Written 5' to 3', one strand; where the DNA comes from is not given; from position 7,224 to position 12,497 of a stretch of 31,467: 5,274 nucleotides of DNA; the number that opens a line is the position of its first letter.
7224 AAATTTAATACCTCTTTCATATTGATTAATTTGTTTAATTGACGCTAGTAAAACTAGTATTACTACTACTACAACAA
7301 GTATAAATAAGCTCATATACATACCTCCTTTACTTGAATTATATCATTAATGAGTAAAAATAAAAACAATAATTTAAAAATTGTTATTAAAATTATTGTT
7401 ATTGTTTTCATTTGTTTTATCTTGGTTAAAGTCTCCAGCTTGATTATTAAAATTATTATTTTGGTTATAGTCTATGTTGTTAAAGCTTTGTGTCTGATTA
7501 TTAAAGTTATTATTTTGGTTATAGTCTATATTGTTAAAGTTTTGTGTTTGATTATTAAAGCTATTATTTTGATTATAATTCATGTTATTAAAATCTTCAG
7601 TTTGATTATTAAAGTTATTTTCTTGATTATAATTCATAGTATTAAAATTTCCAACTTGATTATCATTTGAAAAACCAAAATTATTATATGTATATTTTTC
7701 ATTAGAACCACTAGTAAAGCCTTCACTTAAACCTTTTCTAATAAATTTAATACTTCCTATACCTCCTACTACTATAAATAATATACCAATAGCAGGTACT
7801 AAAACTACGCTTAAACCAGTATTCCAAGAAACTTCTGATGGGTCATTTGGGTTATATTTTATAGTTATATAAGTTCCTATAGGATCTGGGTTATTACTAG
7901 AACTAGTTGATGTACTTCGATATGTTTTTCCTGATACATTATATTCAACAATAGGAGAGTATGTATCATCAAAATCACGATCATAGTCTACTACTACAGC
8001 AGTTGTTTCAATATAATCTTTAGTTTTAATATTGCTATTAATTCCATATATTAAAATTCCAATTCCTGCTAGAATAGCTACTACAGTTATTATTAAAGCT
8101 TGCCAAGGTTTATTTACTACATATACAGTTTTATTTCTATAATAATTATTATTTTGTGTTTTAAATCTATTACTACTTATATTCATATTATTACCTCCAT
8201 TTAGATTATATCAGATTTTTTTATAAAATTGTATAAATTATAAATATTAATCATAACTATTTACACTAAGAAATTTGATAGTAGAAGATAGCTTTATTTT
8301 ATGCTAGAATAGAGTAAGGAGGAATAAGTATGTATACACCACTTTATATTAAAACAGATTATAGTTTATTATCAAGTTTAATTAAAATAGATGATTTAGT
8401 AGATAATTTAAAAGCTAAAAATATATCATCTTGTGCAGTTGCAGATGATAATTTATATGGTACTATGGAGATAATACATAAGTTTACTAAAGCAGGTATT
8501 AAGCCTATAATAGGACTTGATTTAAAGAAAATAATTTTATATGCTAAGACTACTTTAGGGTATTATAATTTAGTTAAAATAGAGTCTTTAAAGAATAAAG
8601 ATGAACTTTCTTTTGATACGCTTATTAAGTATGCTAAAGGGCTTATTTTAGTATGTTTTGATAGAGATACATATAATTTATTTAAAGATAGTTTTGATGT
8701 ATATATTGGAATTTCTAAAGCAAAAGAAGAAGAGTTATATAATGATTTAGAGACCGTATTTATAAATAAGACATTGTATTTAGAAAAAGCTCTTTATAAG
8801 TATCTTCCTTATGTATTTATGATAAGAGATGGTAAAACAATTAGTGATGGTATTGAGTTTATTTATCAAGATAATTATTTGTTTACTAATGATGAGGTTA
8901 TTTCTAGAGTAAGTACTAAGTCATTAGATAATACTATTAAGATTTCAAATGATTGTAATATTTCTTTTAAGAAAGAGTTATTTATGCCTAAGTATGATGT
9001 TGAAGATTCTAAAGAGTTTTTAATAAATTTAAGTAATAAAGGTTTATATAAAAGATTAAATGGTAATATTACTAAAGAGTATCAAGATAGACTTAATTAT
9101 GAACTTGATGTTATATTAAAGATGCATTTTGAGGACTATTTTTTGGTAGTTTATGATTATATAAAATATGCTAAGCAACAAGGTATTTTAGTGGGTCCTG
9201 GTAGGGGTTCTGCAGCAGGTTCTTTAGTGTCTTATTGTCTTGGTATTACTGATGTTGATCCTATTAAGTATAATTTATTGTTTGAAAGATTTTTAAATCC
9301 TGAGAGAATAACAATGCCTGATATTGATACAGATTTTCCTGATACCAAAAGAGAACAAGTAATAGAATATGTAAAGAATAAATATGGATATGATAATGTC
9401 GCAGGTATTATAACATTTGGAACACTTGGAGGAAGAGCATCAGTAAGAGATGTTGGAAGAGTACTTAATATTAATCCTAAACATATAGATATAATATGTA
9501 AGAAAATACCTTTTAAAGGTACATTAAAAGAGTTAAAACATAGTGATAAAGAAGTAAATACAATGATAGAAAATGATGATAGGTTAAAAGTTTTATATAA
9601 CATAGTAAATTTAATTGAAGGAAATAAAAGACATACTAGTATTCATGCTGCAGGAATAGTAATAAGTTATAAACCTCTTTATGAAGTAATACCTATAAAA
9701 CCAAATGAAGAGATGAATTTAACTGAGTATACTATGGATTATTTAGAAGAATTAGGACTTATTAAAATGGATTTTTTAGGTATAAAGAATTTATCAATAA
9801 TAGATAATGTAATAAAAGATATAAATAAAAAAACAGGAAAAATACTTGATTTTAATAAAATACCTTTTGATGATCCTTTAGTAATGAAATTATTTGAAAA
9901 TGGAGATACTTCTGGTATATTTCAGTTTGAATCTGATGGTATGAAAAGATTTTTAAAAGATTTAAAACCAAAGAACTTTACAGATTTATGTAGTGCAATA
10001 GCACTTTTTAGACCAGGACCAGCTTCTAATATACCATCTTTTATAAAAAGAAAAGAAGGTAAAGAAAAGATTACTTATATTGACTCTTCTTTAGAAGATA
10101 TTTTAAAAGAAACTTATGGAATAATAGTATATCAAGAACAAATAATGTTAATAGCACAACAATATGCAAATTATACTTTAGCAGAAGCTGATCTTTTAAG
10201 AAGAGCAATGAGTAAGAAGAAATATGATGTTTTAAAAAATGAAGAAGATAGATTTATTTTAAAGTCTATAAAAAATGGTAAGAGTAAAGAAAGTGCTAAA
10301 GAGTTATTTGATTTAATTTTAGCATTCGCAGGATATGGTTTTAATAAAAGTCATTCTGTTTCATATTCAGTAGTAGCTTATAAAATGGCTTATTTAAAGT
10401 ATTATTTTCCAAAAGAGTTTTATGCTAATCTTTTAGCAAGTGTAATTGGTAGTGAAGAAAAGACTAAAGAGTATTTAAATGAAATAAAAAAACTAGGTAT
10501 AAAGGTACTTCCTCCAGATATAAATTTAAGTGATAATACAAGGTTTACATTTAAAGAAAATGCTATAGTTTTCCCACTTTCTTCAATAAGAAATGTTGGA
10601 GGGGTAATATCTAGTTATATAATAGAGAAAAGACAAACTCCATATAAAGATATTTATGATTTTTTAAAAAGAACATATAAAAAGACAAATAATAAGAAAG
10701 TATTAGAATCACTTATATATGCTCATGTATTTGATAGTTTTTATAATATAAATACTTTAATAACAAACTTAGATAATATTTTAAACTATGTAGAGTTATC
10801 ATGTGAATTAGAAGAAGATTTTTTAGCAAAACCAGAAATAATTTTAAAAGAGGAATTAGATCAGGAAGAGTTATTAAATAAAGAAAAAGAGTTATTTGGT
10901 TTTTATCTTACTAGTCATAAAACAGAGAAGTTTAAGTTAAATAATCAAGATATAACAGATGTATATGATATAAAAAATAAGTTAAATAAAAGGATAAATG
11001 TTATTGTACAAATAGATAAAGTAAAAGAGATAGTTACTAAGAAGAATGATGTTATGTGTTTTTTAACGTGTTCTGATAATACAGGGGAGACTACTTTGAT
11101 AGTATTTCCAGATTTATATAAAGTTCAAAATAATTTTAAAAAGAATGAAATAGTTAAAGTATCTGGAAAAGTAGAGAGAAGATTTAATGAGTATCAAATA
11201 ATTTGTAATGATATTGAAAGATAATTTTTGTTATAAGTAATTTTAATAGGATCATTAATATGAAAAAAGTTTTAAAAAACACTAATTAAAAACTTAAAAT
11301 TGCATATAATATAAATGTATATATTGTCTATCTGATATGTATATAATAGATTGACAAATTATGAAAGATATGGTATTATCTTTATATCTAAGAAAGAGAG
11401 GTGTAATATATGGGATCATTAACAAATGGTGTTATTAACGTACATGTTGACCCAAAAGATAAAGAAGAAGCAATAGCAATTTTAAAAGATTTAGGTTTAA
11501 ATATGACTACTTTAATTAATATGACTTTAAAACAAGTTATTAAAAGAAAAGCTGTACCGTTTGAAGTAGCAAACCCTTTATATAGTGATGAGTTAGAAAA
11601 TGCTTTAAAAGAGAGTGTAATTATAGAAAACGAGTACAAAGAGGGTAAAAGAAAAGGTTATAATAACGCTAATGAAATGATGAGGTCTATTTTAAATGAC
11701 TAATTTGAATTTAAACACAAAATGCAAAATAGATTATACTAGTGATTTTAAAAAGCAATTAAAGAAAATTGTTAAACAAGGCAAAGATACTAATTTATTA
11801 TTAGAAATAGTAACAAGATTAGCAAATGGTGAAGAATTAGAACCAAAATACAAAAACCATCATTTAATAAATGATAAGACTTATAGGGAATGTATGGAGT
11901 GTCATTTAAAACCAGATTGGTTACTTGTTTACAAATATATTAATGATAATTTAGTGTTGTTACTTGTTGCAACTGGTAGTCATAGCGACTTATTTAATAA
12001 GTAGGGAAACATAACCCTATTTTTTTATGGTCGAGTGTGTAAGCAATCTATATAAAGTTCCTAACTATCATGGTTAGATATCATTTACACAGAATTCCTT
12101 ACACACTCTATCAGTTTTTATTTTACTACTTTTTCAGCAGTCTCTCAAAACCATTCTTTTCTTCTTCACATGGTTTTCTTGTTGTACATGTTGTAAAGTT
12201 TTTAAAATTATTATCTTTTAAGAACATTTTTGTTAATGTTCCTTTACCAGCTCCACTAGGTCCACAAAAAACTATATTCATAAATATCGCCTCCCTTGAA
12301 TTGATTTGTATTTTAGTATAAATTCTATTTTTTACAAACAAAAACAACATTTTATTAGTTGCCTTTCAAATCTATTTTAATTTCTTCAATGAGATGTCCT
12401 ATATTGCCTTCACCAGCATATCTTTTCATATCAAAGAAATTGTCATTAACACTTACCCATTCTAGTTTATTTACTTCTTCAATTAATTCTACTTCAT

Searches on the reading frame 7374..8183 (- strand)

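Call 7: search_protein_families(library=pfam, proteins=[window:7374-8183:-], max_evalue=0.01)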
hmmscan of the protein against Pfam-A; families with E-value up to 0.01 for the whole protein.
window:7374-8183:- (269 aa): 2 families
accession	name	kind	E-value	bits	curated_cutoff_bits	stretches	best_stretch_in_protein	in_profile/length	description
PF12158.14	DUF3592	-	1.9e-08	35.3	25.3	1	64-123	5-82/84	Domain of unknown function (DUF3592)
PF11304.13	DUF3106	-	0.0012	19.7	24.3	1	179-247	18-86/104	Protein of unknown function (DUF3106)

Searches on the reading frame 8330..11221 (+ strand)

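Call 7: search_protein_families(library=pfam, proteins=[window:8330-11221:+], max_evalue=0.01)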
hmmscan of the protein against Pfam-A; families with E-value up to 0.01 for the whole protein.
window:8330-11221:+ (964 aa): 5 families
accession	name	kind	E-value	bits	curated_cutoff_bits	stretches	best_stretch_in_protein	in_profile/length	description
PF07733.18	DNA_pol3_alpha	-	1.8e-98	329.8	23.9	1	230-484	2-260/260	Bacterial DNA polymerase III alpha NTPase domain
PF17657.6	DNA_pol3_finger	-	8.4e-62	207.8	22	1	487-650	1-166/166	Bacterial DNA polymerase III alpha subunit finger domain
PF14579.12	HHH_6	-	8.5e-21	74.4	25.6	1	723-804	1-83/90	Helix-hairpin-helix motif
PF02811.25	PHP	-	2.3e-16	61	26.4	1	7-152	4-160/164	PHP domain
PF01336.31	tRNA_anti-codon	-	4.2e-11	43.1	27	1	899-963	11-73/75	OB-fold nucleic acid binding domain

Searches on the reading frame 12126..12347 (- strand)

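Call 7: search_protein_families(library=pfam, proteins=[window:12126-12347:-], max_evalue=0.01)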
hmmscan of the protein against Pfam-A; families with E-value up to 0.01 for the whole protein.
window:12126-12347:- (73 aa): 2 families
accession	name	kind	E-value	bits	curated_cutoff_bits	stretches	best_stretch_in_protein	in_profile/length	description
PF00625.27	Guanylate_kin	-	0.00042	20.5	25.2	1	25-66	5-48/182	Guanylate kinase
PF03193.22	RsgA_GTPase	-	0.0068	16.7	30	1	25-47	109-131/174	RsgA GTPase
